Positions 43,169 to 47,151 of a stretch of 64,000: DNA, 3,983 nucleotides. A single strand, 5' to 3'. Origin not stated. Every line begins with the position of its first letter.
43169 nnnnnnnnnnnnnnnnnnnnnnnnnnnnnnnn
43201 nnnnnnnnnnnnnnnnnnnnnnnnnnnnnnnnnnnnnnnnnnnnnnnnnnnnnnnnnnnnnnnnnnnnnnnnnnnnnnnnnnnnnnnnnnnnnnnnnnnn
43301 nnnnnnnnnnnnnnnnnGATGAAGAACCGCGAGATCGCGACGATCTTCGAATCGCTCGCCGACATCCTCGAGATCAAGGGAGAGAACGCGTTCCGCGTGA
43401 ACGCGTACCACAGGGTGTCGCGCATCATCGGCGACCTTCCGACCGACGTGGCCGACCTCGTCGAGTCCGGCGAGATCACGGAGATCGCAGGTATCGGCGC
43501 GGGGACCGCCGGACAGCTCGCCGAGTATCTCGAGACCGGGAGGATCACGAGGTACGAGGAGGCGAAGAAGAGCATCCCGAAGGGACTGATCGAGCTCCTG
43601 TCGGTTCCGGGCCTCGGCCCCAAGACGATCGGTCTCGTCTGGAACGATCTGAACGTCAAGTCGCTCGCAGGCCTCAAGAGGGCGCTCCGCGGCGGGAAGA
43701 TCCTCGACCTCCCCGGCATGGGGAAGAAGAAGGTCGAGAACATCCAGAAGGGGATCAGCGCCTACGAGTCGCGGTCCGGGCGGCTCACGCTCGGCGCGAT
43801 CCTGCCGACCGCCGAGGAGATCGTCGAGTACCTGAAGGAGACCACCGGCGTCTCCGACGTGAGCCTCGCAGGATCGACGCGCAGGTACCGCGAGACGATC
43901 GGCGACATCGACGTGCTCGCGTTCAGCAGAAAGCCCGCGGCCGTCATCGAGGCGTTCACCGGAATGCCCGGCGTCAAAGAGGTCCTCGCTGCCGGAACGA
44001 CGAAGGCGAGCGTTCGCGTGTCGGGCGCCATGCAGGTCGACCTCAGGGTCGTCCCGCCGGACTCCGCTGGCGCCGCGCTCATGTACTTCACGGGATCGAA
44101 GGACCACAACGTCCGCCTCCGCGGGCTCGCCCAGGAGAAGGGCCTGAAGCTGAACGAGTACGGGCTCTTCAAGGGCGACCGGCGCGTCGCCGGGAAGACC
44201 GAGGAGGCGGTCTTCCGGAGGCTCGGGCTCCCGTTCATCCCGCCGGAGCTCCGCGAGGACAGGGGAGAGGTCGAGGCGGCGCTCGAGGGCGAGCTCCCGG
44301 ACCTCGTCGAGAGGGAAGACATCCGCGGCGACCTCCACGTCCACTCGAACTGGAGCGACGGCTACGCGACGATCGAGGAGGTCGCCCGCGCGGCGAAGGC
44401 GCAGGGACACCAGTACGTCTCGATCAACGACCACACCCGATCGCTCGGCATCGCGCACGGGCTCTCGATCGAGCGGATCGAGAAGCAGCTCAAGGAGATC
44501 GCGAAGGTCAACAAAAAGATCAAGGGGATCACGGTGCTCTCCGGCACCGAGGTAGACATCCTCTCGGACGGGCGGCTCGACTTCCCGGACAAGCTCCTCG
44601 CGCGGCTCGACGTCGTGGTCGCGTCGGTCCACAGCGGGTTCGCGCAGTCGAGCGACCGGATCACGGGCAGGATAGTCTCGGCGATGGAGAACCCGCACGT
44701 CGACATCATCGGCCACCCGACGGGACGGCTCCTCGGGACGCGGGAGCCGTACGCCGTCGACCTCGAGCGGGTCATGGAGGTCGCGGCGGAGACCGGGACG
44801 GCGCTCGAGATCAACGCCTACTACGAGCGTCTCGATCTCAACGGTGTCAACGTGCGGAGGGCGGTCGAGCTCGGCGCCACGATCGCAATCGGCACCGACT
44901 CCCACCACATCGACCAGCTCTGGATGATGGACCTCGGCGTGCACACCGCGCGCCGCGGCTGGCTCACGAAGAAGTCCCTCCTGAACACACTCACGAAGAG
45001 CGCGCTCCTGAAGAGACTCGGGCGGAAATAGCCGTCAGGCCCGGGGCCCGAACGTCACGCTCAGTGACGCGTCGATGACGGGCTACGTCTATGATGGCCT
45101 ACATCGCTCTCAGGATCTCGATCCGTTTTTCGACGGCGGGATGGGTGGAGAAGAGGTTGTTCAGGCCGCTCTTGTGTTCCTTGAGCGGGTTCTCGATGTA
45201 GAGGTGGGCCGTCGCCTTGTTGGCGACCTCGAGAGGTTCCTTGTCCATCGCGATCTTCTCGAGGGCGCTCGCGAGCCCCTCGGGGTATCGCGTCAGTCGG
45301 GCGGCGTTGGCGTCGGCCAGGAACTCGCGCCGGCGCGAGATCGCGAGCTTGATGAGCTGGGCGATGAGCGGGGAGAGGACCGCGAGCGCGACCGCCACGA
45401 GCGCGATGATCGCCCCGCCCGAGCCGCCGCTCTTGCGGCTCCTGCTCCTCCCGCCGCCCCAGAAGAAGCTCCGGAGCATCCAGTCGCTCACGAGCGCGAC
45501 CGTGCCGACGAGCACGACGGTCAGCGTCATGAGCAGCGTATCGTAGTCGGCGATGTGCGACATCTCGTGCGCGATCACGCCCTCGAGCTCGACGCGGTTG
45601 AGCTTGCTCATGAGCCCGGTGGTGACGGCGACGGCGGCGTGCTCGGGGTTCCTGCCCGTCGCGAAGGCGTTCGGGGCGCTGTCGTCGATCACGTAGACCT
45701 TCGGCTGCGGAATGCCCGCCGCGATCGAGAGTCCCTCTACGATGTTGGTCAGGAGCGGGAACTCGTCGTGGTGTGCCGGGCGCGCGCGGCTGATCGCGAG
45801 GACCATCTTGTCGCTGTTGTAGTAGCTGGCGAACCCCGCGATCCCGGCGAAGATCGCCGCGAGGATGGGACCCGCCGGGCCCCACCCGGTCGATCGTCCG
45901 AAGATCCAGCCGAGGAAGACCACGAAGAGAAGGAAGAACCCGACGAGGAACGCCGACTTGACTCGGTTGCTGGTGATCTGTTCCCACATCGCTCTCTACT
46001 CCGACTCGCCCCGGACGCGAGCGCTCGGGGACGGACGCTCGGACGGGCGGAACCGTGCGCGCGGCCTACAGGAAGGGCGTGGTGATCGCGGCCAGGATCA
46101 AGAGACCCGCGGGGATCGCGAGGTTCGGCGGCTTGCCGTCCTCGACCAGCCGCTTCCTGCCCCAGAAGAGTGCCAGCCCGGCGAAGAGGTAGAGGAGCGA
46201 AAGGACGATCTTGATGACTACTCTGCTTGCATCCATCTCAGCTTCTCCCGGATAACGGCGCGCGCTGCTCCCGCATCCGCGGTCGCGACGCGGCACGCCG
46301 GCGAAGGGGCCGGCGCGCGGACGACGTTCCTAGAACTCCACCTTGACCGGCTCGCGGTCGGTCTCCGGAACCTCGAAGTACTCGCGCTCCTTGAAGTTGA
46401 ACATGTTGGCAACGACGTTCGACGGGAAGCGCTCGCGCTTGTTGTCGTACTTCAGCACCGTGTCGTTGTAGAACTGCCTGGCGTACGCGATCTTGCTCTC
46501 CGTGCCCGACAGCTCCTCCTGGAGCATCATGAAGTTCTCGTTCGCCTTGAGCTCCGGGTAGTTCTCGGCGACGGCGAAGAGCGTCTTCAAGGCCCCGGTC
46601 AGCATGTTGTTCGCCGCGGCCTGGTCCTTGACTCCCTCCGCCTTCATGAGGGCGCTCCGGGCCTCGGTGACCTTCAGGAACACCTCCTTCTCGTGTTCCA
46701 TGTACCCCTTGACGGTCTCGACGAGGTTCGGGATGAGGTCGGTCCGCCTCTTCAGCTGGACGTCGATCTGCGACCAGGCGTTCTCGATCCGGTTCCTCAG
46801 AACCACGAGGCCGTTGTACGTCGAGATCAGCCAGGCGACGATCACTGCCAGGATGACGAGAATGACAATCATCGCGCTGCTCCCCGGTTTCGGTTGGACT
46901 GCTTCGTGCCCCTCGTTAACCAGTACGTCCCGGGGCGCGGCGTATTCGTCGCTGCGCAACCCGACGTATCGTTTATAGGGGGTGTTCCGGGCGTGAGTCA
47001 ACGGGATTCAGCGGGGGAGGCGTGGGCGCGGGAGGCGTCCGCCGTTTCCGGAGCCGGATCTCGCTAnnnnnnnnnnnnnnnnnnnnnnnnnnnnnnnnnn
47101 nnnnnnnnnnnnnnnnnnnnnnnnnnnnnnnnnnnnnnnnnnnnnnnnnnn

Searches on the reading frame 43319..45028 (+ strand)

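Call 54: search_protein_families(library=pfam, proteins=[window:43319-45028:+], max_evalue=0.001)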
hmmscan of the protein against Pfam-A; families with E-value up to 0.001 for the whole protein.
window:43319-45028:+ (570 aa): 5 families
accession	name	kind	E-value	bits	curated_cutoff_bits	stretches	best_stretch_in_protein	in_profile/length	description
PF14791.11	DNA_pol_B_thumb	-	5.9e-26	90.5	25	1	253-313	1-63/63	DNA polymerase beta thumb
PF14716.13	HHH_8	-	6.5e-19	68.5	30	1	1-75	1-72/73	Helix-hairpin-helix domain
PF02811.25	PHP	-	8e-11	43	26.4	1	338-499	1-162/164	PHP domain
PF14520.12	HHH_5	-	1.4e-07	32.3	27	1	92-144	3-53/57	Helix-hairpin-helix domain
PF00633.29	HHH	-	2.7e-05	24.2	24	0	86-105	6-25/30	Helix-hairpin-helix motif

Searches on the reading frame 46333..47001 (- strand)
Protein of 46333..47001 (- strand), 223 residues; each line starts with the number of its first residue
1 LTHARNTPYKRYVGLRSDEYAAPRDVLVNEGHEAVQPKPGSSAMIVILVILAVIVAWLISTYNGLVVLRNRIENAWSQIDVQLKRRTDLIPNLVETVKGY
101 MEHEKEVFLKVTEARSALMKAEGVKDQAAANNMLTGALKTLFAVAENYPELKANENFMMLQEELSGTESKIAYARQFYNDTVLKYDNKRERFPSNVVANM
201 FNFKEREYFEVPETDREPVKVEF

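Call 62: search_protein_families(library=pfam, proteins=[window:46333-47001:-], max_evalue=0.00001)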
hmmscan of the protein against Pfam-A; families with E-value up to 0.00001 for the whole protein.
window:46333-47001:- (223 aa): 1 family
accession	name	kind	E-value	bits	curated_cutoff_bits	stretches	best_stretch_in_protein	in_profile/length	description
PF04011.17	LemA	-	3.1e-63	212.5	26.2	1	75-223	1-149/149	LemA family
